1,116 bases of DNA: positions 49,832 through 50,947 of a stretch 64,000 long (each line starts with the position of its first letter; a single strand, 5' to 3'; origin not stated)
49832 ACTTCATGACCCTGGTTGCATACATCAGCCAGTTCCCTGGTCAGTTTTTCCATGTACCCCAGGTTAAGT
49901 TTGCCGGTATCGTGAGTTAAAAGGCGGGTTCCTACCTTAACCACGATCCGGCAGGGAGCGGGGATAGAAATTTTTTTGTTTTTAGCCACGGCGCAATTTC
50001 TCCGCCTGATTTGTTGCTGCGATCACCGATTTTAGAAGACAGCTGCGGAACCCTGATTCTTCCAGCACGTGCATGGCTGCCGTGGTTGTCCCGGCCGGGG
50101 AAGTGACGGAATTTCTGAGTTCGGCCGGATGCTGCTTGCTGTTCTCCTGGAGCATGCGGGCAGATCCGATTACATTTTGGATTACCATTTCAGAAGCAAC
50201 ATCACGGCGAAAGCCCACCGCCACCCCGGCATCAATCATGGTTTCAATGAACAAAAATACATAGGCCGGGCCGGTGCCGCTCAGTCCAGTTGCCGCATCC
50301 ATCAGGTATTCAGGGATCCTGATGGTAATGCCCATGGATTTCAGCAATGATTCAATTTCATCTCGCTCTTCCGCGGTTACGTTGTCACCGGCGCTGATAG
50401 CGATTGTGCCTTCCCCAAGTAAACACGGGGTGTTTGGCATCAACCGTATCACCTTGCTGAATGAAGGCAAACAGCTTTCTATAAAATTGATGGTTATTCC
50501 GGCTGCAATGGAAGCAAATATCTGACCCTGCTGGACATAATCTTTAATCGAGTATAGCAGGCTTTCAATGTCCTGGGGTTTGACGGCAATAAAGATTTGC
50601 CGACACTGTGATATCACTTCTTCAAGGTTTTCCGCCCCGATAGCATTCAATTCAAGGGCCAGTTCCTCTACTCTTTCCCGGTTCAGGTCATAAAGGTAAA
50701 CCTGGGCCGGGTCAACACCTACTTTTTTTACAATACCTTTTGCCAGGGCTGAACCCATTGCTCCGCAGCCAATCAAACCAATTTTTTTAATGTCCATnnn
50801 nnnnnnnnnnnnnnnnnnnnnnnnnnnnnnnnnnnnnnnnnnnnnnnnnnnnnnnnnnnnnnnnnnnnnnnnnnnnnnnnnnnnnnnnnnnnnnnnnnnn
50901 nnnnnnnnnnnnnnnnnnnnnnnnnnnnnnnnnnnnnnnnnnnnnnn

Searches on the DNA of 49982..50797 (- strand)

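Call 21: search_rna_families(sources=[L008, L009, L010, L011, L004, L005, L006, L007], threshold=gathering)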
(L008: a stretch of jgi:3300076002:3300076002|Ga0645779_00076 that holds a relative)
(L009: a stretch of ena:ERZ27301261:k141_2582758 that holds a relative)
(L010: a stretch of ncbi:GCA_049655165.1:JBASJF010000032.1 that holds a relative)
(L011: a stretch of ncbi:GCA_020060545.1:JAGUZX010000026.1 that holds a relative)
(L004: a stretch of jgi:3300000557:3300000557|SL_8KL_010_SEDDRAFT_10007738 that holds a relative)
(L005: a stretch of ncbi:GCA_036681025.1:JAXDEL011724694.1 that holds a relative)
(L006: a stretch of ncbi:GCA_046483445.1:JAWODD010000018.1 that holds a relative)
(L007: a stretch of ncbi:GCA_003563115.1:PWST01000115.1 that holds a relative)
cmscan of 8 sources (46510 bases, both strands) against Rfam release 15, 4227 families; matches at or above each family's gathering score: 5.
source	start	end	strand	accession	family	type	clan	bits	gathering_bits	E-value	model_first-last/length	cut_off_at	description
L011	2225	2297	-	RF00005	tRNA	Gene; tRNA;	CL00001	67.4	29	1.1e-12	1-71/71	no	tRNA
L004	349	421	+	RF00005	tRNA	Gene; tRNA;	CL00001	65.8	29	3.2e-12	1-71/71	no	tRNA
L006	223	295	+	RF00005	tRNA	Gene; tRNA;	CL00001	65.8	29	3.2e-12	1-71/71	no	tRNA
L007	702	774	+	RF00005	tRNA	Gene; tRNA;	CL00001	65.8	29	3.2e-12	1-71/71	no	tRNA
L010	2175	2247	-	RF00005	tRNA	Gene; tRNA;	CL00001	63.7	29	1.3e-11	1-71/71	no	tRNA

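Call 44: build_rna_model(alignment_id=A4, structure=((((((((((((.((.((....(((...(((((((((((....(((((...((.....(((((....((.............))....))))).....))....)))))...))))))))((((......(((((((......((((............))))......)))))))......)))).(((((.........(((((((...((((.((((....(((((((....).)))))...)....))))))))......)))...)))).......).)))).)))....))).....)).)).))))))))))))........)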
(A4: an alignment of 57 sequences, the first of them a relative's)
Model R1 built from alignment A4 (57 sequences, 329 columns); structure: as given.
model positions 299; base pairs 86; branch points 2; effective number of sequences 3.03; information 0.59 bits per position. Calibrated on 0.2 Mb of random sequence (short: E-values are rough).
structure used (alignment columns):
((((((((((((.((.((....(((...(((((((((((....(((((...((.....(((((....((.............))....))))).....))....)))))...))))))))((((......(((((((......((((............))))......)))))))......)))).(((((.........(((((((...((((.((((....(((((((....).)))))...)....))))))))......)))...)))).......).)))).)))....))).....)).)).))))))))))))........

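Call 45: search_with_rna_model(model_id=R1, sources=[window, L004, L005, L006, L007, L008, L009, L010, L011, L012, L013, L014, L015, L016, L017, L018, L019, L020, L021, L022, L023, L024, L026, L027, L028, L029, L030, L031, L032, L033, L034, L035, L036, L037, L038, L039, L040, L041, L042, L043, L044, L045, L046, L047, L048, L049, L050, L051, L052, L053, L054, L055, L056, L057, L058, L059, L060, L061, L062, L063, L064, L065, L066, L067, L068, L069, L070], max_evalue=1, make_alignment=true)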
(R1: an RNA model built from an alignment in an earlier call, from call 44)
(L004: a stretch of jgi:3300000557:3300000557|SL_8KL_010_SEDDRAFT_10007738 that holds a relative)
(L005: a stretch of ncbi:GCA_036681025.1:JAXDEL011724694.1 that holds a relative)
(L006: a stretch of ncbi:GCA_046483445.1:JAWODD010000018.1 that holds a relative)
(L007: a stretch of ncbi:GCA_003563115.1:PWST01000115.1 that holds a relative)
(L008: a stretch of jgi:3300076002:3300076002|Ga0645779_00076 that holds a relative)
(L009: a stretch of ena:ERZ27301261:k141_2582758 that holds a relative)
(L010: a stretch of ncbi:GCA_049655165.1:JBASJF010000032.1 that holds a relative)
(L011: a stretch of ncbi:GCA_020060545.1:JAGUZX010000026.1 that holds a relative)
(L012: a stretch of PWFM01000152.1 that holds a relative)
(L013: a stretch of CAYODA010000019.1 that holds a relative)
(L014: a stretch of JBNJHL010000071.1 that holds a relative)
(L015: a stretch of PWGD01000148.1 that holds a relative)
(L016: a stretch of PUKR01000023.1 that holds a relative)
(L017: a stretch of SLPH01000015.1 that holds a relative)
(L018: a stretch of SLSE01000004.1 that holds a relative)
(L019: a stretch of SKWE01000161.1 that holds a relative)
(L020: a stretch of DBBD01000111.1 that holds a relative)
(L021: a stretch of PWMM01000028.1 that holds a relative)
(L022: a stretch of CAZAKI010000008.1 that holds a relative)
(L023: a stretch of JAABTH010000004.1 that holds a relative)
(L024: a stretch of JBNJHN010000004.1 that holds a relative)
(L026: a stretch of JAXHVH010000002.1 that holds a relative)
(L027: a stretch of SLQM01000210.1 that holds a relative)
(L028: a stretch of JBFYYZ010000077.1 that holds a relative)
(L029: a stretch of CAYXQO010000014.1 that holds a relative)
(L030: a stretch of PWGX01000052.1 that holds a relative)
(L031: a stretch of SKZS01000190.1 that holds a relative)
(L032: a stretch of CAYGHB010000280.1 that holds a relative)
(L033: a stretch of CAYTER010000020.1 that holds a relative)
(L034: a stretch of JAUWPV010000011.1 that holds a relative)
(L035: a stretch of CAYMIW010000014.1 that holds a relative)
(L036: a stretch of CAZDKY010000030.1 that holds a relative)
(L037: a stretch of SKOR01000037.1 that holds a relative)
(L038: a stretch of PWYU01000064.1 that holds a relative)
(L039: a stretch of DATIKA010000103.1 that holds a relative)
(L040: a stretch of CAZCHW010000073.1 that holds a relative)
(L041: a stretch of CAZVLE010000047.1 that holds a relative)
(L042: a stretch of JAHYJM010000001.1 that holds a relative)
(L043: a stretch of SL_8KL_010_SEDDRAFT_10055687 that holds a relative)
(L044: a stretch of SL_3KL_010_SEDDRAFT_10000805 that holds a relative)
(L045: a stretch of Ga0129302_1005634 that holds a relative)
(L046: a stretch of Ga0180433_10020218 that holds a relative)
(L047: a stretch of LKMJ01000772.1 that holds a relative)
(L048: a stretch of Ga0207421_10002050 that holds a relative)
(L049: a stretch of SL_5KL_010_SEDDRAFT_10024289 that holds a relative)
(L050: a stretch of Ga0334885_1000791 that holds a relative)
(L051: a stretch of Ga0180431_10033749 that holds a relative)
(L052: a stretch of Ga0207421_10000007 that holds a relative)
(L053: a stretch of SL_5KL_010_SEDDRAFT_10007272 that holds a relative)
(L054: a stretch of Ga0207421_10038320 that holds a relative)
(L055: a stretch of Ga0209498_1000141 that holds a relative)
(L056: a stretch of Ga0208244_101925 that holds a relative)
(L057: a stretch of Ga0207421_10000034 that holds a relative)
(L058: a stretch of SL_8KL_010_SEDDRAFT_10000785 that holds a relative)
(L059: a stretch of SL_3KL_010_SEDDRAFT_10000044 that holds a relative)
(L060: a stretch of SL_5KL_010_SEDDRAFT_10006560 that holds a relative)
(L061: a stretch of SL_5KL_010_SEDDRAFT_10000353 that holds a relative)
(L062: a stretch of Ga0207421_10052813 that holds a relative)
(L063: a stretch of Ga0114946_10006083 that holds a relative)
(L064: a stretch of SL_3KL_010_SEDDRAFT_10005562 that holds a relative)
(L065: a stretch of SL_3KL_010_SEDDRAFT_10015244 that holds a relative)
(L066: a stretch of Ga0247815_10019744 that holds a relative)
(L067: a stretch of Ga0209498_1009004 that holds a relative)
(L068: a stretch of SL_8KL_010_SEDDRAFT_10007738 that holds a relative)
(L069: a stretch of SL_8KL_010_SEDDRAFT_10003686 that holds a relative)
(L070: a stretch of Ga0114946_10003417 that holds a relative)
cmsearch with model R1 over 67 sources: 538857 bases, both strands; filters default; matches with E-value up to 1: 69.
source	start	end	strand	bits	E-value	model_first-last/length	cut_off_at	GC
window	50980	51277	-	303.8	1.7e-87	1-299/299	no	0.56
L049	29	327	-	299.5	3.2e-86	1-299/299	no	0.56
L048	4713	5012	+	295.6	4.3e-85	1-299/299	no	0.55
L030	4712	5009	+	291.8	5.9e-84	1-299/299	no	0.56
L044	4096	4394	-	291.7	6.4e-84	1-299/299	no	0.54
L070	5194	5492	-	290.8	1.1e-83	1-299/299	no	0.53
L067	3488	3786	-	290.6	1.3e-83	1-299/299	no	0.55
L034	3698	3996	+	287.4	1.1e-82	1-299/299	no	0.55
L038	78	373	-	284.3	9.2e-82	1-299/299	no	0.53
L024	6437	6735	+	284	1.2e-81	1-299/299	no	0.5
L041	796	1093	+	282.7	2.7e-81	1-299/299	no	0.53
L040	6545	6844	-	278.7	4.1e-80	1-299/299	no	0.5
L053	414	712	+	278.7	4.2e-80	1-299/299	no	0.53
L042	3516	3814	+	278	6.6e-80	1-299/299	no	0.49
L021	4614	4909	+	277.5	9.4e-80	1-299/299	no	0.52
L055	641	937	+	277.1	1.2e-79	1-299/299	no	0.55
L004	2042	2341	+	276.7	1.6e-79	1-299/299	no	0.53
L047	701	1000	-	276.7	1.6e-79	1-299/299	no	0.53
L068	3505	3804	+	276.7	1.6e-79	1-299/299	no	0.53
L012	4281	4575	-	276.2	2.2e-79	1-299/299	no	0.53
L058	3557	3851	-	274.6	6.6e-79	1-299/299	no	0.52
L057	6208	6505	+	274.2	8.9e-79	1-299/299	no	0.56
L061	3192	3491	-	273.6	1.3e-78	1-299/299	no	0.54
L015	304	601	+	272.5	2.9e-78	1-299/299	no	0.56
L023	753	1053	-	265.3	3.7e-76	1-299/299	no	0.48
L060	1442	1738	+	263.2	1.6e-75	1-299/299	no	0.53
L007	2059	2358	+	262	3.5e-75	1-299/299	no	0.55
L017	5084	5383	+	261.9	3.7e-75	1-299/299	no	0.54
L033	175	466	-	259.8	1.5e-74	1-299/299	no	0.49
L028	5199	5495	+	259.8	1.6e-74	1-299/299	no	0.53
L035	6662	6961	+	258.7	3.3e-74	1-299/299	no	0.53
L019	2866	3163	-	256.8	1.2e-73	1-299/299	no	0.5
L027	6538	6834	+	256.6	1.4e-73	1-299/299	no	0.52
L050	6125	6428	-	255.9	2.2e-73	1-299/299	no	0.51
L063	841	1139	-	254.9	4.5e-73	1-299/299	no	0.51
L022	1024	1319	-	252.7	1.9e-72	1-299/299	no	0.47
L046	2475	2770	-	252.7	1.9e-72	1-299/299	no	0.47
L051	3523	3818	-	252.7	1.9e-72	1-299/299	no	0.47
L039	1442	1742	+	252.3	2.6e-72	1-299/299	no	0.55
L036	2200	2494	-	251.2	5.3e-72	1-299/299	no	0.54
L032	2054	2350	-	249.7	1.5e-71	1-299/299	no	0.53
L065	2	294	-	249.1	2.2e-71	1-299/299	no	0.49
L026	503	797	-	248.8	2.7e-71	1-299/299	no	0.54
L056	7924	8221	+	245.9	2e-70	1-299/299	no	0.53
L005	2009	2305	+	245.3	3e-70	1-299/299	no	0.49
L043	374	663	-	244.6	4.7e-70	1-299/299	no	0.49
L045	4485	4778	-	244.6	4.8e-70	1-299/299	no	0.56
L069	11915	12206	+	244.3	5.7e-70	1-299/299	no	0.49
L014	1048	1338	-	243.7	8.8e-70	1-299/299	no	0.48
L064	2428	2719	+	242.5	2e-69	1-299/299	no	0.5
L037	4131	4428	+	237.8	4.8e-68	1-299/299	no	0.54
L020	1350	1646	-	236.9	9e-68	1-299/299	no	0.53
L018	88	389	+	231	4.8e-66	1-299/299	no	0.59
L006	2119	2406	+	228.2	3.2e-65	1-299/299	no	0.49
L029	658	945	-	227.5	5e-65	1-299/299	no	0.51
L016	4322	4607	+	225.3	2.3e-64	1-299/299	no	0.55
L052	1772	2057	-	225.3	2.3e-64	1-299/299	no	0.55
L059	11977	12272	-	223.7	7e-64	1-299/299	no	0.54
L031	5493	5788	-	218.9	1.8e-62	1-299/299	no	0.53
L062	256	563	+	152.3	7.4e-43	1-299/299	no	0.54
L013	2117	2425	-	152.3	7.6e-43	1-299/299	no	0.54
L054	2857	3167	-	124.9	8.8e-35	1-299/299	no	0.52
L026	2203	2240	-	13.2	0.073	1-299/299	no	0.39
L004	971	1007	+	11.1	0.3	1-299/299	no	0.43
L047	2035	2071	-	11.1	0.3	1-299/299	no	0.43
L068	2434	2470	+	11.1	0.3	1-299/299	no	0.43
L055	1306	1336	-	10.9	0.34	1-299/299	no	0.45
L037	630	835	+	10.2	0.56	26-266/299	no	0.38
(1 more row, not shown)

Alignment A5: 69 matches aligned to the model, 372 columns, each read 5' to 3' on its own strand. Consensus structure (alignment columns), stored with it:
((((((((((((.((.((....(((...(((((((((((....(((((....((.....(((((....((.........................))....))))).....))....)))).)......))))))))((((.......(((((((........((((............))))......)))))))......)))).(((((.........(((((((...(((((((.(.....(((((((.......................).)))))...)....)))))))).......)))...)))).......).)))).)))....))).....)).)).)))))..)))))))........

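Call 46: search_with_rna_model(model_id=R1, sources=[window, L004, L005, L006, L007, L012, L013, L014, L015, L016, L017, L018, L019, L020, L021, L022, L023, L024, L026, L027, L028, L029, L030, L031, L032, L033, L034, L035, L036, L037, L038, L039, L040, L041, L042, L043, L044, L045, L048, L049, L050, L053, L054, L055, L056, L057, L058, L059, L060, L061, L062, L063, L064, L065, L067, L069, L070], max_evalue=1e-20, make_alignment=true)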
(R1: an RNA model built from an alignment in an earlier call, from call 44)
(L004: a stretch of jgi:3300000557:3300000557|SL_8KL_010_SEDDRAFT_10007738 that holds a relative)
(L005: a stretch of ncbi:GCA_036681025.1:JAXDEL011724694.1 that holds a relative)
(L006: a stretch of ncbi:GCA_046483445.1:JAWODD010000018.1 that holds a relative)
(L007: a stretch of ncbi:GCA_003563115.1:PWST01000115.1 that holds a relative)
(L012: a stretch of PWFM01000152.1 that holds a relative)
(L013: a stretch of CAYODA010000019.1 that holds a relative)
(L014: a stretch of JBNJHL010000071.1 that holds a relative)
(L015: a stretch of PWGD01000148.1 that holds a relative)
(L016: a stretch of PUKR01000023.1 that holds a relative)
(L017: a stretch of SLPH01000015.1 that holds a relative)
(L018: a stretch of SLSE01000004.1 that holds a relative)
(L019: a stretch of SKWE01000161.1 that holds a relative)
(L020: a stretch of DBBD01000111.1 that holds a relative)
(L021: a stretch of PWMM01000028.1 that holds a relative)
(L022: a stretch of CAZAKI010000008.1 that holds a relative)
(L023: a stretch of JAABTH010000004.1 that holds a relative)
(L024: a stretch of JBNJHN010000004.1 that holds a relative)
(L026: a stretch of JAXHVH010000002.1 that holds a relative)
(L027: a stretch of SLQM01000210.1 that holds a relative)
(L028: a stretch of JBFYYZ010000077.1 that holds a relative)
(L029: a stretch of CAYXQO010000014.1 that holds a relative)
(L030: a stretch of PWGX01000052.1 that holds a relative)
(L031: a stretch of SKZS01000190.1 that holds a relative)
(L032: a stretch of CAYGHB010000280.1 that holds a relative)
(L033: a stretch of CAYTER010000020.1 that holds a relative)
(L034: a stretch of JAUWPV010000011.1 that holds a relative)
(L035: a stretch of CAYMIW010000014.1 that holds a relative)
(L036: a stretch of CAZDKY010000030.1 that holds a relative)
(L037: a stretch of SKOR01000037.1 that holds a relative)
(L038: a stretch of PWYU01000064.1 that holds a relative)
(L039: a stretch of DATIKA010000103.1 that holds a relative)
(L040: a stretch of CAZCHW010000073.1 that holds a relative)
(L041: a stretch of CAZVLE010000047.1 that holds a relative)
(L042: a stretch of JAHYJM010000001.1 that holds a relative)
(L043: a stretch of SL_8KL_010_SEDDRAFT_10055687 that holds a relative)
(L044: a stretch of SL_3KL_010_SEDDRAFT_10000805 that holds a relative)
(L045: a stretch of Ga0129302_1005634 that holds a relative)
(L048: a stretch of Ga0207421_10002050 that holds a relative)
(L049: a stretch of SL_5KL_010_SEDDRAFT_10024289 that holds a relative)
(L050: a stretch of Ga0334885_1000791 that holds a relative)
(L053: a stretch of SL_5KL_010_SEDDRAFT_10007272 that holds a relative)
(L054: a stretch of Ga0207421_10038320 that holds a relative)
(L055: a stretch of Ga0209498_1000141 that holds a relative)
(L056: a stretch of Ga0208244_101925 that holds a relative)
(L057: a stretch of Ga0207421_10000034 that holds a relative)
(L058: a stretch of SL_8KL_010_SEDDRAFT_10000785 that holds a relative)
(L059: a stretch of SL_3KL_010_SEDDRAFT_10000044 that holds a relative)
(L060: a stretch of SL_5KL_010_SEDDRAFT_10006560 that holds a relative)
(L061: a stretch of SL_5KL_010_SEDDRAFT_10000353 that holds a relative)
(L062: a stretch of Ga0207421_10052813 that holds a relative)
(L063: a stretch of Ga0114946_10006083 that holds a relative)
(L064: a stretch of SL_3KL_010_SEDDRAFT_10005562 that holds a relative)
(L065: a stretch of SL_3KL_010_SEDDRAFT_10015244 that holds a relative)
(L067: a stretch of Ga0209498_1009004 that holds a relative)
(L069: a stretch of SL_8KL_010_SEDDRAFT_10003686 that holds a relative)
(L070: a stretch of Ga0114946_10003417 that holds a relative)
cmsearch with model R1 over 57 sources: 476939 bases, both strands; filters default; matches with E-value up to 1e-20: 57.
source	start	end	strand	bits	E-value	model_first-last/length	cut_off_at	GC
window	50980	51277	-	303.8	1.5e-87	1-299/299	no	0.56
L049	29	327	-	299.5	2.9e-86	1-299/299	no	0.56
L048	4713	5012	+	295.6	3.8e-85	1-299/299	no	0.55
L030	4712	5009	+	291.8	5.2e-84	1-299/299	no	0.56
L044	4096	4394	-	291.7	5.7e-84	1-299/299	no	0.54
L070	5194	5492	-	290.8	1e-83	1-299/299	no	0.53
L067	3488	3786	-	290.6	1.1e-83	1-299/299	no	0.55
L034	3698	3996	+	287.4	1e-82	1-299/299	no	0.55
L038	78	373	-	284.3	8.2e-82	1-299/299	no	0.53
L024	6437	6735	+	284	1.1e-81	1-299/299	no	0.5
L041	796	1093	+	282.7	2.4e-81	1-299/299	no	0.53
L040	6545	6844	-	278.7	3.7e-80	1-299/299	no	0.5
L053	414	712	+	278.7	3.7e-80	1-299/299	no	0.53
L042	3516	3814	+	278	5.8e-80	1-299/299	no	0.49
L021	4614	4909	+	277.5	8.3e-80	1-299/299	no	0.52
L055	641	937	+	277.1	1.1e-79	1-299/299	no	0.55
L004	2042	2341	+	276.7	1.4e-79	1-299/299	no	0.53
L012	4281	4575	-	276.2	2e-79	1-299/299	no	0.53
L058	3557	3851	-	274.6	5.9e-79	1-299/299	no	0.52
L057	6208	6505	+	274.2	7.8e-79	1-299/299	no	0.56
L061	3192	3491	-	273.6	1.2e-78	1-299/299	no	0.54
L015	304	601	+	272.5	2.5e-78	1-299/299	no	0.56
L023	753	1053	-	265.3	3.2e-76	1-299/299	no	0.48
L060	1442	1738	+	263.2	1.4e-75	1-299/299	no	0.53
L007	2059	2358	+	262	3.1e-75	1-299/299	no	0.55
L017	5084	5383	+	261.9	3.3e-75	1-299/299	no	0.54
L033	175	466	-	259.8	1.4e-74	1-299/299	no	0.49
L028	5199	5495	+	259.8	1.4e-74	1-299/299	no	0.53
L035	6662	6961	+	258.7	2.9e-74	1-299/299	no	0.53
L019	2866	3163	-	256.8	1e-73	1-299/299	no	0.5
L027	6538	6834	+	256.6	1.2e-73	1-299/299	no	0.52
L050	6125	6428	-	255.9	2e-73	1-299/299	no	0.51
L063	841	1139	-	254.9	4e-73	1-299/299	no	0.51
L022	1024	1319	-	252.7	1.7e-72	1-299/299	no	0.47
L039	1442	1742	+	252.3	2.3e-72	1-299/299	no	0.55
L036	2200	2494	-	251.2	4.7e-72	1-299/299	no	0.54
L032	2054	2350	-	249.7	1.3e-71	1-299/299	no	0.53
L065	2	294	-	249.1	2e-71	1-299/299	no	0.49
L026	503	797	-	248.8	2.4e-71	1-299/299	no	0.54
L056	7924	8221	+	245.9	1.8e-70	1-299/299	no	0.53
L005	2009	2305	+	245.3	2.6e-70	1-299/299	no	0.49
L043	374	663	-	244.6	4.1e-70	1-299/299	no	0.49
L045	4485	4778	-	244.6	4.3e-70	1-299/299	no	0.56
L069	11915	12206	+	244.3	5e-70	1-299/299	no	0.49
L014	1048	1338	-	243.7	7.8e-70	1-299/299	no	0.48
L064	2428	2719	+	242.5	1.8e-69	1-299/299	no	0.5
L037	4131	4428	+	237.8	4.3e-68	1-299/299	no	0.54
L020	1350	1646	-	236.9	8e-68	1-299/299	no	0.53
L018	88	389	+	231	4.2e-66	1-299/299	no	0.59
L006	2119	2406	+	228.2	2.9e-65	1-299/299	no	0.49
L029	658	945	-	227.5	4.5e-65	1-299/299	no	0.51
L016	4322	4607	+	225.3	2.1e-64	1-299/299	no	0.55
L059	11977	12272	-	223.7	6.2e-64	1-299/299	no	0.54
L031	5493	5788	-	218.9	1.6e-62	1-299/299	no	0.53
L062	256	563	+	152.3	6.5e-43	1-299/299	no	0.54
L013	2117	2425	-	152.3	6.7e-43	1-299/299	no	0.54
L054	2857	3167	-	124.9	7.8e-35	1-299/299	no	0.52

Alignment A6: 57 matches aligned to the model, 335 columns, each read 5' to 3' on its own strand. Consensus structure (alignment columns), stored with it:
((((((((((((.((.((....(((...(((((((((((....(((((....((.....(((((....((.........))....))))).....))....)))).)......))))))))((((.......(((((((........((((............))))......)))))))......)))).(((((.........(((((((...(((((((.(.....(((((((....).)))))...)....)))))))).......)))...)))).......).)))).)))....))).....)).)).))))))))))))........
